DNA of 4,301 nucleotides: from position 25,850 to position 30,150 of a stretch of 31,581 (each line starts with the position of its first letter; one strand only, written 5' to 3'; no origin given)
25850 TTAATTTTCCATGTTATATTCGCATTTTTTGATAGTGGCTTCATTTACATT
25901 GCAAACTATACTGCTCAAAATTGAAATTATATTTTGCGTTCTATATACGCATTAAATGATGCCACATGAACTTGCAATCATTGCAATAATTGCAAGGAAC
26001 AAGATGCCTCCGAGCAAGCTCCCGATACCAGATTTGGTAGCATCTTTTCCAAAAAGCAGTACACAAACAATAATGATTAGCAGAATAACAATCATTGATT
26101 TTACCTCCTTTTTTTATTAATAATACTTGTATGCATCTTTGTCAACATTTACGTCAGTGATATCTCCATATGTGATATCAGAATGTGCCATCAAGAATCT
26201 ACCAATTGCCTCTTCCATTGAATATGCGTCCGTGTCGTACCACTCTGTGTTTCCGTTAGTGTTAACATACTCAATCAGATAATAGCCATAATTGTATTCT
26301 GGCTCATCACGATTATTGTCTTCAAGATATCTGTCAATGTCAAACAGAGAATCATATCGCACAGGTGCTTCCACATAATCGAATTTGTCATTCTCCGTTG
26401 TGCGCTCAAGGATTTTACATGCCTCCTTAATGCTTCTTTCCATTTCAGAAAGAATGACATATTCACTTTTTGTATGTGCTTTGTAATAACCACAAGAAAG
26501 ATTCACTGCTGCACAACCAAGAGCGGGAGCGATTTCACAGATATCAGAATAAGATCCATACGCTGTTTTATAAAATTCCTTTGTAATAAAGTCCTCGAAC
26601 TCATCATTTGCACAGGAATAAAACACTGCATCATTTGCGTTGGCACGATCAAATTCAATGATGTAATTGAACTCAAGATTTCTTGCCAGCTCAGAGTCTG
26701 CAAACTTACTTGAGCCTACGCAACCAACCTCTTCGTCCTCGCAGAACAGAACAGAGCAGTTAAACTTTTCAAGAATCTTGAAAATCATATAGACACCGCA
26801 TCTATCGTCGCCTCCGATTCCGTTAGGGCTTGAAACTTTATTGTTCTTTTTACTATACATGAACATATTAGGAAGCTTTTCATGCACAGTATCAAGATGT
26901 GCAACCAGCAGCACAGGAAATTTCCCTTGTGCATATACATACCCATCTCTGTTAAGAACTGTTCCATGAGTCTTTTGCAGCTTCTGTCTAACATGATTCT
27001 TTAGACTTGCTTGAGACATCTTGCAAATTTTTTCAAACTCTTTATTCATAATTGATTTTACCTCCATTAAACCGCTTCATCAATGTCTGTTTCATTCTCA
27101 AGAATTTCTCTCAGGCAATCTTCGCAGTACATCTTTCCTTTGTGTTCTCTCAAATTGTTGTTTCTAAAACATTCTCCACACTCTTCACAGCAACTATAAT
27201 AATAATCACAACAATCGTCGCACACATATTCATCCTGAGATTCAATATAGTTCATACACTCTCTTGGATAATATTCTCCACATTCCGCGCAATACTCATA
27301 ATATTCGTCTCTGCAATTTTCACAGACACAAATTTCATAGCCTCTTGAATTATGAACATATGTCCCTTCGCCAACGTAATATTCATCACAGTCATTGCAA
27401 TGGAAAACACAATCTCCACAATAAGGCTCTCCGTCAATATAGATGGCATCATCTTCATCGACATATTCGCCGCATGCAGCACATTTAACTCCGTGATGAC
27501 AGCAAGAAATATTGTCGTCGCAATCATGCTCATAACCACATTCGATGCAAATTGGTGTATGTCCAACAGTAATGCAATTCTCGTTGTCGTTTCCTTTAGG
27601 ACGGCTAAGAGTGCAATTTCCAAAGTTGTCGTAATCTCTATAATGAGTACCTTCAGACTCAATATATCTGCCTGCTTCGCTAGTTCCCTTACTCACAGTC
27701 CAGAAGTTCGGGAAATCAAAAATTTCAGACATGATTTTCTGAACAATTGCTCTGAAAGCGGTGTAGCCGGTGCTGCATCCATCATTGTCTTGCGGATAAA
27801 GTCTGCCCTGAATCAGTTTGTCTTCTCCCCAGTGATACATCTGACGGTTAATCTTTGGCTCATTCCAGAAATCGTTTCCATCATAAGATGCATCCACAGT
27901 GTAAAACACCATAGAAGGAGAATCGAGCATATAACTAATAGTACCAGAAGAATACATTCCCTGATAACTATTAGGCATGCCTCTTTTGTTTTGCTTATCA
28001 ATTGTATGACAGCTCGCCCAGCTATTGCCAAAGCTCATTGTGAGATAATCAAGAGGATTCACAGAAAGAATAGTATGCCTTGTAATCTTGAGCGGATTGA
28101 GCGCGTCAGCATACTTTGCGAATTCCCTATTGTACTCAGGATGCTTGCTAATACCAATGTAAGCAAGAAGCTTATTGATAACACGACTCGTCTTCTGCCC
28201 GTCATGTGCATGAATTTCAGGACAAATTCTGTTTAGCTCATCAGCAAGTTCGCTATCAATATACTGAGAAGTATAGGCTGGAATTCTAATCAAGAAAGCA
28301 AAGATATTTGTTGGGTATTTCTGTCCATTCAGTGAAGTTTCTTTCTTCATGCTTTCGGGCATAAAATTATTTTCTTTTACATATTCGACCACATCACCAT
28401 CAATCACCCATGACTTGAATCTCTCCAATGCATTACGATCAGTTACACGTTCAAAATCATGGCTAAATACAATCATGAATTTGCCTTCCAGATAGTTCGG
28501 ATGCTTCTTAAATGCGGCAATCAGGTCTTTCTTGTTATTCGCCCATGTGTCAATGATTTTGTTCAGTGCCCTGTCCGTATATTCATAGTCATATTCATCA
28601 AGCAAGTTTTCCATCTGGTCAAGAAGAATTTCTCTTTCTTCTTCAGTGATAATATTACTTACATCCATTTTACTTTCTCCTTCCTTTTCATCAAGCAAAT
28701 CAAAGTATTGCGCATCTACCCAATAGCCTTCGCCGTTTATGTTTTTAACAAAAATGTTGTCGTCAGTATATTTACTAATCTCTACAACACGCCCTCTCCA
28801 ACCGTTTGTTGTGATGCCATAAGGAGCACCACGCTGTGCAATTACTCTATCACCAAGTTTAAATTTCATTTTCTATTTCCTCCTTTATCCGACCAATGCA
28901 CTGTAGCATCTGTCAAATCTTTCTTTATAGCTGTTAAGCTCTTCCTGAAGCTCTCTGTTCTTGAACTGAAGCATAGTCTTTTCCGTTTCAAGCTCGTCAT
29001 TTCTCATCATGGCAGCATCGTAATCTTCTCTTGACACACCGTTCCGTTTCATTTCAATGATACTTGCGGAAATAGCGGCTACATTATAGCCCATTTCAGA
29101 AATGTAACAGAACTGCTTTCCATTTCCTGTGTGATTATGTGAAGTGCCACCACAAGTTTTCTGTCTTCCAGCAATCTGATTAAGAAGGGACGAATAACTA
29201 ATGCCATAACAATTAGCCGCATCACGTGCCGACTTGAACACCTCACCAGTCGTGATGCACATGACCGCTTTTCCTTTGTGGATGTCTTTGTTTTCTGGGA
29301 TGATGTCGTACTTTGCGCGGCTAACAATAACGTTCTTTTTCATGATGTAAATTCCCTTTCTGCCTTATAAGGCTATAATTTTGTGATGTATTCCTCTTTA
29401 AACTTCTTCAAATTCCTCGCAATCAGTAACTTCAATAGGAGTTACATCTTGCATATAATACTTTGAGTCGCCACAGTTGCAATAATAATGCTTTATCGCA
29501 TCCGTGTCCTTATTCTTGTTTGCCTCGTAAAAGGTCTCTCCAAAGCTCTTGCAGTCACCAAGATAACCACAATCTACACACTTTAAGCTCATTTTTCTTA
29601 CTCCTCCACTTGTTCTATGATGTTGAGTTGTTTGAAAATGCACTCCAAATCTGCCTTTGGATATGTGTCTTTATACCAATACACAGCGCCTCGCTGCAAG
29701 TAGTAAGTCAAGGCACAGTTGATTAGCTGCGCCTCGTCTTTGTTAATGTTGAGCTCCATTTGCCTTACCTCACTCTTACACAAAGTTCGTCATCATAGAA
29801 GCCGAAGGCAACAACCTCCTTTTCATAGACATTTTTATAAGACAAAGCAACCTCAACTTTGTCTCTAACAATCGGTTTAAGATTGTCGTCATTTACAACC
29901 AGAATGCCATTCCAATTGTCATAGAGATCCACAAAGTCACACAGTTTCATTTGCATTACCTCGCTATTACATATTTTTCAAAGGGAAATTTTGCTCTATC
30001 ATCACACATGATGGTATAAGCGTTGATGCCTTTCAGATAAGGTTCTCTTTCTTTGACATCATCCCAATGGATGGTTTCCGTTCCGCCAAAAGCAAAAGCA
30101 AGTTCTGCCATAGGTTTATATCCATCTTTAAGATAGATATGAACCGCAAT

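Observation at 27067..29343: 600-aa protein with a C-terminal tandem CxxC array, followed by a NUMOD1-like HTH protein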

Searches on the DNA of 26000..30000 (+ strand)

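Call 8: search_dna_similar(query=window:26000-30000:+, collection=phages, mode=distant)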
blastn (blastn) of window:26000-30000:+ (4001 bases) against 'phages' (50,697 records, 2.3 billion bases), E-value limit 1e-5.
No match.
